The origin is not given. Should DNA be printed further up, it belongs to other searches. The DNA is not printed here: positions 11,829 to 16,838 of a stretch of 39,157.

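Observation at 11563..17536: Translationally coupled three-gene module (small helical protein, giant multi-beta-sandwich protein with polytopic membrane base, signal-less beta-sandwich protein) directly upstream of the archaellum operon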

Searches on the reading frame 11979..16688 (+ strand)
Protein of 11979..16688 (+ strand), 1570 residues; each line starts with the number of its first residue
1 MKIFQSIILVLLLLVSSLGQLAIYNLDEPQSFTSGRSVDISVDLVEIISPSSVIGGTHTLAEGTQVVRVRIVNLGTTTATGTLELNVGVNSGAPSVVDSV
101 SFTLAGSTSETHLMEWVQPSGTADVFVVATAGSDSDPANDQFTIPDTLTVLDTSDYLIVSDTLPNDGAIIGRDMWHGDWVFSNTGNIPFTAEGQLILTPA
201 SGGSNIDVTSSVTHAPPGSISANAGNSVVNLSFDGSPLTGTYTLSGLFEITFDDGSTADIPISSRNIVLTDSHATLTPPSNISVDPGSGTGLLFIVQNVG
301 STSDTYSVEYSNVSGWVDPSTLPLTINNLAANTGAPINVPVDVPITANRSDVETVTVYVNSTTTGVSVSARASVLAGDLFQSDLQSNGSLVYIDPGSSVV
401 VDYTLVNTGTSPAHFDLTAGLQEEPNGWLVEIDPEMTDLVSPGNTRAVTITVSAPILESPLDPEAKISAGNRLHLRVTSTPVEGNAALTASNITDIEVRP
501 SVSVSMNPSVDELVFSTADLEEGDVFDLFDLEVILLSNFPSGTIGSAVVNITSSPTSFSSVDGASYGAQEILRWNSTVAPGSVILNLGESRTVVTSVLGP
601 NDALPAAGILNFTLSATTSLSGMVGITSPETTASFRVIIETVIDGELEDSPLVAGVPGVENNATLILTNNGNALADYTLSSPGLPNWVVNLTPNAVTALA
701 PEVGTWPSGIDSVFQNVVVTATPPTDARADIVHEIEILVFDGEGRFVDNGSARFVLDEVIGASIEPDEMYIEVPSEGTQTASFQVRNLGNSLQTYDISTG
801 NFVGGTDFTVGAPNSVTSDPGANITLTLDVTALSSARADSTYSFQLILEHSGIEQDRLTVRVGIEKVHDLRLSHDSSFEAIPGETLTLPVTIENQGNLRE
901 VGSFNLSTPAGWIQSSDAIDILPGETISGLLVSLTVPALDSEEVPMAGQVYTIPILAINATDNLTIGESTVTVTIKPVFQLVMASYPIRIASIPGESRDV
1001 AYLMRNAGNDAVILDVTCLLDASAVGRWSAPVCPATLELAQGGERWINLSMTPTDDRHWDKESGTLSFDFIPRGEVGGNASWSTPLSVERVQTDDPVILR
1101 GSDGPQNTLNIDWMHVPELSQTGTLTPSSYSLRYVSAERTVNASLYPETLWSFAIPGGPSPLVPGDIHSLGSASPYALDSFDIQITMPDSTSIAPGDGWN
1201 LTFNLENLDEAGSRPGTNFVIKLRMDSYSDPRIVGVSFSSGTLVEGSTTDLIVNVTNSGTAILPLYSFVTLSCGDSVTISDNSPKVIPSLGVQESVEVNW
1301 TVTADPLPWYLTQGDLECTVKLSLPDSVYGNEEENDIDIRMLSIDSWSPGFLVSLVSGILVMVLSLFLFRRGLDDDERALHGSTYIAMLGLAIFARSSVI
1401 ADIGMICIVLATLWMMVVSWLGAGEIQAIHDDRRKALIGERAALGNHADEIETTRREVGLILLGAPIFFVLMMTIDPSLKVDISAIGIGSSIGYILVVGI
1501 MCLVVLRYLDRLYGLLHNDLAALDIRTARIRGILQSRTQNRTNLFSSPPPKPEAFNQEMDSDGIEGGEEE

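Call 6: search_protein_families(library=pfam, proteins=[window:11979-16688:+], max_evalue=0.1)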
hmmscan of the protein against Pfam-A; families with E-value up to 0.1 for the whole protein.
window:11979-16688:+ (1570 aa): 3 families
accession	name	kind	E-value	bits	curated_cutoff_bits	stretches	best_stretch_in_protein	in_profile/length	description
PF10633.15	NPCBM_assoc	-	3.5e-09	37.1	24.4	1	394-455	2-61/78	NPCBM-associated, NEW3 domain of alpha-galactosidase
PF22544.2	HYDIN_VesB_CFA65-like_Ig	-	3.5e-07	30.8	25.5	0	773-860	15-97/100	HYDIN/CFA65/VesB-like, Ig-like domain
PF07705.17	CARDB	-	0.041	14.5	22.7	0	1237-1335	9-96/101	CARDB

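Call 27: search_protein_families(library=ncbifam, proteins=[window:11979-16688:+], max_evalue=0.1)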
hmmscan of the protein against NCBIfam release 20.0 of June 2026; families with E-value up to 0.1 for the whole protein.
window:11979-16688:+ (1570 aa): 1 family
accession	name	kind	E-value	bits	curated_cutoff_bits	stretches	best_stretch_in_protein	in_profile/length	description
NF041740.1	choice_anch_T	equivalog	8.4e-21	74.3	70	3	267-456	23-221/259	choice-of-anchor T family protein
